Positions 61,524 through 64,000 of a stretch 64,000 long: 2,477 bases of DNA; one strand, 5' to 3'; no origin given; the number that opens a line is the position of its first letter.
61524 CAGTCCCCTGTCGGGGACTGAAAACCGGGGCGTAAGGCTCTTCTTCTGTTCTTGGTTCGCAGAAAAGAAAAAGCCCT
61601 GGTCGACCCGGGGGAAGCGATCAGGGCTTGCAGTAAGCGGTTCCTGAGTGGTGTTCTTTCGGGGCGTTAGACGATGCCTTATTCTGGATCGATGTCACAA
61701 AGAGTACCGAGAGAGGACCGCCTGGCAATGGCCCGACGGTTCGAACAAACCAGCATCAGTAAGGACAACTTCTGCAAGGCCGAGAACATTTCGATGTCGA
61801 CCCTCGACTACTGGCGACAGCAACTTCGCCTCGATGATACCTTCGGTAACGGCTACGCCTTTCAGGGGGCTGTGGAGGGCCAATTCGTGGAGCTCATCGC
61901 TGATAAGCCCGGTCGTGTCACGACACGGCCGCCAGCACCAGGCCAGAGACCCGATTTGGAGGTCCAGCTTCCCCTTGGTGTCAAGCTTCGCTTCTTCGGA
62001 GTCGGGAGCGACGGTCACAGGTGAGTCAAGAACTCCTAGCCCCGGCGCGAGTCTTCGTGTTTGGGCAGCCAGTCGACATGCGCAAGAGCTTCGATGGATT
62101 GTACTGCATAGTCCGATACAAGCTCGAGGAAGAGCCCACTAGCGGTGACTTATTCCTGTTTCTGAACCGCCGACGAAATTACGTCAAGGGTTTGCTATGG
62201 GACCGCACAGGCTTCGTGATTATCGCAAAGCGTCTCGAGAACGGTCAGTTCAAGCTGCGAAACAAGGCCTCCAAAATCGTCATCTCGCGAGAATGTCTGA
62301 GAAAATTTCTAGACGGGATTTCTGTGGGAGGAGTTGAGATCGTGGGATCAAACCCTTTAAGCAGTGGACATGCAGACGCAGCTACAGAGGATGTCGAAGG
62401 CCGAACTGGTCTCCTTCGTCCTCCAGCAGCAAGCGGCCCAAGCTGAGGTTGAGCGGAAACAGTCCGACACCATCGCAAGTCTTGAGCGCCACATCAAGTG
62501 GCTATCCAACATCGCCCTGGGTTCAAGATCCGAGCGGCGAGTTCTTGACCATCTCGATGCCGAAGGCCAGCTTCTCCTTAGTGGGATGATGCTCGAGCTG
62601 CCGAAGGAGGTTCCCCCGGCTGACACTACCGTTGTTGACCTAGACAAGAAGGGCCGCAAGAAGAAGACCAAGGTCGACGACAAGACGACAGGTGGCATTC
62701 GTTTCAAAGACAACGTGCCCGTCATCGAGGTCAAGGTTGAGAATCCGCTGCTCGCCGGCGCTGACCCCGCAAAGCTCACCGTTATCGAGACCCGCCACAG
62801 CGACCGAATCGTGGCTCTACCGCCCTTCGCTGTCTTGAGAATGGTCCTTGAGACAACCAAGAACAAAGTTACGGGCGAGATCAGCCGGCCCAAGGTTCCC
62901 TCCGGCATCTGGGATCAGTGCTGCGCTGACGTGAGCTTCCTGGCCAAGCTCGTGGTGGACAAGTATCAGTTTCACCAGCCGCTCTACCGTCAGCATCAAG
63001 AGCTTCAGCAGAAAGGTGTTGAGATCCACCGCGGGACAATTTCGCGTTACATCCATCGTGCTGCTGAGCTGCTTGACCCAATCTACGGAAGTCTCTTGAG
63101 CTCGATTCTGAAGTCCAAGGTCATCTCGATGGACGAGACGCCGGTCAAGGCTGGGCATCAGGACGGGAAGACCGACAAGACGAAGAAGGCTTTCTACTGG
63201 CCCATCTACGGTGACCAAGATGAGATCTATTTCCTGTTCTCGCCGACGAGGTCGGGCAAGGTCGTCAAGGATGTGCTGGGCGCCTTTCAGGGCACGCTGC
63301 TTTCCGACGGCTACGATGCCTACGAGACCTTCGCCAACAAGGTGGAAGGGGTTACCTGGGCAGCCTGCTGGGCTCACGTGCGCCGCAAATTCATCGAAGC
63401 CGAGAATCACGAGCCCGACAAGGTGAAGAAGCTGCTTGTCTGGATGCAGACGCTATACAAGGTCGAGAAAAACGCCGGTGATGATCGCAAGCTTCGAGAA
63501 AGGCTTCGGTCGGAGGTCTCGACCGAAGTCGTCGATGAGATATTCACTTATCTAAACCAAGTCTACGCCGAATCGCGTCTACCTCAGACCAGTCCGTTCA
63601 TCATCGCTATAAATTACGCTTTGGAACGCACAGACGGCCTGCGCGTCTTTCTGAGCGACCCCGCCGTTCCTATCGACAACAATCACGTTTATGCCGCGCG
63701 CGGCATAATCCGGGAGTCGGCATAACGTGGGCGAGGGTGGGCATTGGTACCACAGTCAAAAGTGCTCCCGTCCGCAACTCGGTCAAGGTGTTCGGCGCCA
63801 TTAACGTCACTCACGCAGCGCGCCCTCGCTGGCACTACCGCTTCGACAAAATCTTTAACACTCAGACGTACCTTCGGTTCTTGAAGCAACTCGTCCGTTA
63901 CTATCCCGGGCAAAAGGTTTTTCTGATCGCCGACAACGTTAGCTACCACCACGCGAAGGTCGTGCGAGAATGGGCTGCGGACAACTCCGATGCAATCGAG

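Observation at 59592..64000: Mobile-element scar: integrase pseudogene, duplicated 195-bp structured repeat around a low-GC ORF, truncated IS66 joined to an IS630 fragment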

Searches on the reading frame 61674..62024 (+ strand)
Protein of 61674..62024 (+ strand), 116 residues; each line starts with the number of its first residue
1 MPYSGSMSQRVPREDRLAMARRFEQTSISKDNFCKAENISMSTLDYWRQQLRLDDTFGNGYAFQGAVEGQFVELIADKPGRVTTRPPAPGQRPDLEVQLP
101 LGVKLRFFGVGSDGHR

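Call 14: search_protein_families(library=pfam, max_evalue=0.01, proteins=[window:61674-62024:+])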
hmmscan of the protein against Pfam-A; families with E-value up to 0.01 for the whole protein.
window:61674-62024:+ (116 aa): 0 families

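Call 63: search_protein_families(library=ncbifam, max_evalue=0.001, proteins=[window:61674-62024:+])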
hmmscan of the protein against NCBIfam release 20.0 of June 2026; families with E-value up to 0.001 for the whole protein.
window:61674-62024:+ (116 aa): 2 families
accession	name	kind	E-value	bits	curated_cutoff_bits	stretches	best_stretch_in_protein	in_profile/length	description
NF047593.1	IS66_ISAeme5_TnpA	equivalog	2.3e-09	37.6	28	1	20-106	10-78/79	IS66 family insertion sequence element accessory protein TnpA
NF047595.1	IS66_ISRel24_TnpA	equivalog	0.00011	22.8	74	1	12-108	6-98/113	IS66-like element accessory protein TnpA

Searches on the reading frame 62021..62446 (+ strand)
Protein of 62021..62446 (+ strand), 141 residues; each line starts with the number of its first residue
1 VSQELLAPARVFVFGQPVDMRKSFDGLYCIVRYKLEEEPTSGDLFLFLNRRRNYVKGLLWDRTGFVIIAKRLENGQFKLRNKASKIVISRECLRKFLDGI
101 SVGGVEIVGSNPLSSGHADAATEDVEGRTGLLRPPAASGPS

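Call 14: search_protein_families(library=pfam, max_evalue=0.01, proteins=[window:62021-62446:+])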
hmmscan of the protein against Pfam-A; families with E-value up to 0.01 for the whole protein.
window:62021-62446:+ (141 aa): 1 family
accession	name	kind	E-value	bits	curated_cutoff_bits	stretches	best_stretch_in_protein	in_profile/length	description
PF05717.18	TnpB_IS66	-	3.7e-29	101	26.6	1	10-102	2-96/101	IS66 Orf2 like protein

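Call 17: find_encoding_contigs(protein=window:62021-62446:+, flank=6000, max_places=10)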
Protein window:62021-62446:+ (141 aa): 1 contig read that carries it; 1 place shown.
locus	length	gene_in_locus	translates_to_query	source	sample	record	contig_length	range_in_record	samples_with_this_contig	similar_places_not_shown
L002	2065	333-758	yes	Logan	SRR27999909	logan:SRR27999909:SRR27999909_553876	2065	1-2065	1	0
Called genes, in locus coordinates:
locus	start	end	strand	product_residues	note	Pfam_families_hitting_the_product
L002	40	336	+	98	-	-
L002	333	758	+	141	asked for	PF05717:TnpB_IS66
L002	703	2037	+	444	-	PF03050:DDE_Tnp_IS66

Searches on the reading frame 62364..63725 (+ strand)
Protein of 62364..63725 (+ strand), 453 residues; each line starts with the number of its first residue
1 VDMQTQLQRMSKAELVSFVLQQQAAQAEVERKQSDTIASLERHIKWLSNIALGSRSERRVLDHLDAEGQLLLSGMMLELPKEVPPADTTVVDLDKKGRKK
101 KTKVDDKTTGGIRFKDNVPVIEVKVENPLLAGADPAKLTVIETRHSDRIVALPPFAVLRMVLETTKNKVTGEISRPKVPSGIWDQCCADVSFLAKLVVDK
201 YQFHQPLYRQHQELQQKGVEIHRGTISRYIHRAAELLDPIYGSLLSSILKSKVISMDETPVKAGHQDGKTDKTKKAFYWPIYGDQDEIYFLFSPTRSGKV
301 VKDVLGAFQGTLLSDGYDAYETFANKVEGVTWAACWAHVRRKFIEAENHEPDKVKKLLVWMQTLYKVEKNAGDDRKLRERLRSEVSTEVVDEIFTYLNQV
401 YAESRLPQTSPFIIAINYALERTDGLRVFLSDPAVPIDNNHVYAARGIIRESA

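Call 14: search_protein_families(library=pfam, max_evalue=0.01, proteins=[window:62364-63725:+])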
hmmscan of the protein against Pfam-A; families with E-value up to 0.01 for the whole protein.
window:62364-63725:+ (453 aa): 1 family
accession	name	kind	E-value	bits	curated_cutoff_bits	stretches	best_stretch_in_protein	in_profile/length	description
PF03050.20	DDE_Tnp_IS66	-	7e-67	226.2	23.1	1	187-442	3-259/284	Transposase IS66 family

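Call 63: search_protein_families(library=ncbifam, max_evalue=0.001, proteins=[window:62364-63725:+])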
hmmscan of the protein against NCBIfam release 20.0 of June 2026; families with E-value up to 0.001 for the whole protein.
window:62364-63725:+ (453 aa): 1 family
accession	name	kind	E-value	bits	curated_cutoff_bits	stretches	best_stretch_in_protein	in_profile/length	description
NF033517.1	transpos_IS66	equivalog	4.9e-72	243.1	180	1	113-442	11-333/387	IS66 family transposase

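Call 87: search_dna_similar(query=window:62364-63688:+, collection=plasmids, mode=protein, max_rows=5)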
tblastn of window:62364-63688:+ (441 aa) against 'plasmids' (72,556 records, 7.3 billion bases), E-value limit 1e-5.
The search stops at 5000 records and this limit was reached: more records match than are counted here, and every count below describes the 5000 best-scoring records only.
Records with a match: at least 5000; places in all: 9927; records where one place covers at least 80% of the query: 37.
Best place of each record, by identity: <60% 5000.
By first word of the organism name: Escherichia 2286; Klebsiella 858; Acinetobacter 189; Salmonella 137; Rhizobium 135; Sinorhizobium 132; Pseudomonas 127; Shigella 118; Bradyrhizobium 70; Enterobacter 67; and 161 more.
By predicted mobility (MOB-suite, as given by PLSDB): conjugative 3085; non-mobilizable 1120; mobilizable 795.
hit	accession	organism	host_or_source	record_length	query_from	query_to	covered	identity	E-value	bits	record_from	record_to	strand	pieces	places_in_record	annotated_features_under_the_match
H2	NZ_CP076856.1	Shewanella decolorationis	sludge,sludge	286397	32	441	93%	37.2%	2e-67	240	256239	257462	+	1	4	IS66 family transposase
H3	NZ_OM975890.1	Klebsiella pneumoniae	-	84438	35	441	92%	37.4%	4e-67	239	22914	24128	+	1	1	IS66-like element ISSpu21 family transposase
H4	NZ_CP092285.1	Marinobacter sp. M3C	-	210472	33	441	93%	35.8%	1e-56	209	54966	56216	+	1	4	none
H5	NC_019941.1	Thioflavicoccus mobilis 8321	flat, laminated microbial mat in a salt ...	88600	37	441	92%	35.9%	1e-58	215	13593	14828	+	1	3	IS66 family transposase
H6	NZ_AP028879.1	Marinobacter nanhaiticus D15-8W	cell culture,sediment of the South ...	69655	35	441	92%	35.6%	1e-57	211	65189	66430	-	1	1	IS66 family transposase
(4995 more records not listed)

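Call 88: get_annotated_region(hit=H3, flank=1500)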
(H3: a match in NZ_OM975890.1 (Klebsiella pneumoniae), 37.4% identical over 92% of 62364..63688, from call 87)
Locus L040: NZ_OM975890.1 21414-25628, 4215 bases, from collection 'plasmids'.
description: Klebsiella pneumoniae plasmid phs-IMP8_HS-1097_NODE3, complete sequence
organism: Klebsiella pneumoniae (NCBI taxid 573)
taxonomy: Bacteria; Pseudomonadota; Gammaproteobacteria; Enterobacterales; Enterobacteriaceae; Klebsiella; Klebsiella pneumoniae
host: -; source: -; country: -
typing (MOB-suite, as given by PLSDB): mobilizable; replicon IncC; mating-pair formation MPF_F
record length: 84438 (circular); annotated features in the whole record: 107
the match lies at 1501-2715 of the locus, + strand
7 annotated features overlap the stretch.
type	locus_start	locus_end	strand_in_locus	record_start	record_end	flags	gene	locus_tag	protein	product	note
CDS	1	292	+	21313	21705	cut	-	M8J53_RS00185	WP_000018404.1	hypothetical protein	-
CDS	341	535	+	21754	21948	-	-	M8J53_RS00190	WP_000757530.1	DUF2997 domain-containing protein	-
CDS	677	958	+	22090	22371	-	-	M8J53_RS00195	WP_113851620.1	hypothetical protein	-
CDS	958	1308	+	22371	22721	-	tnpB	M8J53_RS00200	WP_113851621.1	IS66 family insertion sequence element accessory protein TnpB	-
CDS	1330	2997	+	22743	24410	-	-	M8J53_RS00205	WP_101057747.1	IS66-like element ISSpu21 family transposase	GO:0006313 - DNA transposition [Evidence IEA]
CDS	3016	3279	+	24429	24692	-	-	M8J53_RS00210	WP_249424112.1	transposase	-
CDS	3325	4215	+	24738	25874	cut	-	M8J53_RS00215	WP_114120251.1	hypothetical protein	-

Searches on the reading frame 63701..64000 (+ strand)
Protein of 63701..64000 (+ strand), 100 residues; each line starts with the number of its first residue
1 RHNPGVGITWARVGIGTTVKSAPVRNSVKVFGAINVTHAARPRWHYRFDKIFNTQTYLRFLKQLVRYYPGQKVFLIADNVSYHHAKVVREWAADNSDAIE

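Call 14: search_protein_families(library=pfam, max_evalue=0.01, proteins=[window:63701-64000:+])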
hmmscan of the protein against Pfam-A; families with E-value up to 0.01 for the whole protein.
window:63701-64000:+ (100 aa): 1 family
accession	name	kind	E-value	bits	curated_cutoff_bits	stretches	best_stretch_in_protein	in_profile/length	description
PF13358.12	DDE_3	-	1.9e-11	44.5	28.6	1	9-99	19-107/146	DDE superfamily endonuclease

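Call 23: find_homologous_proteins(query=window:63728-64000:+, max_evalue=0.00001)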
Query seq(91 aa) (91 aa): 2 proteins with E <= 0.00001 among 3 candidates.
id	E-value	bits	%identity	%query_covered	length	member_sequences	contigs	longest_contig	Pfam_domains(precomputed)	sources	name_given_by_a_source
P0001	5.3e-28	115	83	71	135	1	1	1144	-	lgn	-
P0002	5.1e-17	80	88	46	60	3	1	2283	-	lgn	-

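Call 25: find_encoding_contigs(protein=P0001, flank=5000)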
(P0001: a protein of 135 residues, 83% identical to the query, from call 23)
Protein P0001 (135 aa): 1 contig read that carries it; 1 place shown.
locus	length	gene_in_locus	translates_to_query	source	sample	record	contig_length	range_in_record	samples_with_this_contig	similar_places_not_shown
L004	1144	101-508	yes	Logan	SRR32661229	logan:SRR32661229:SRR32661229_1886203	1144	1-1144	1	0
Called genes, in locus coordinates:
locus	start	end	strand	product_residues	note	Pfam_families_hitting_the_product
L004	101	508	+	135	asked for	-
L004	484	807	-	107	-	-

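Call 26: find_encoding_contigs(protein=P0002, flank=5000)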
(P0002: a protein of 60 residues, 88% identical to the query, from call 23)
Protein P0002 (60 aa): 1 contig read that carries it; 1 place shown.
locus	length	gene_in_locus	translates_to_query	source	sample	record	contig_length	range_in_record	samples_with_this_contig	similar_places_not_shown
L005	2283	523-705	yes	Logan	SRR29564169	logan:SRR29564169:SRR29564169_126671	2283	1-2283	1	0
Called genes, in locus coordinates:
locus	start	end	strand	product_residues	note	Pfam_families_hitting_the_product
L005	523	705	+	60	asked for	-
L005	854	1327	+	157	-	-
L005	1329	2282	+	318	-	?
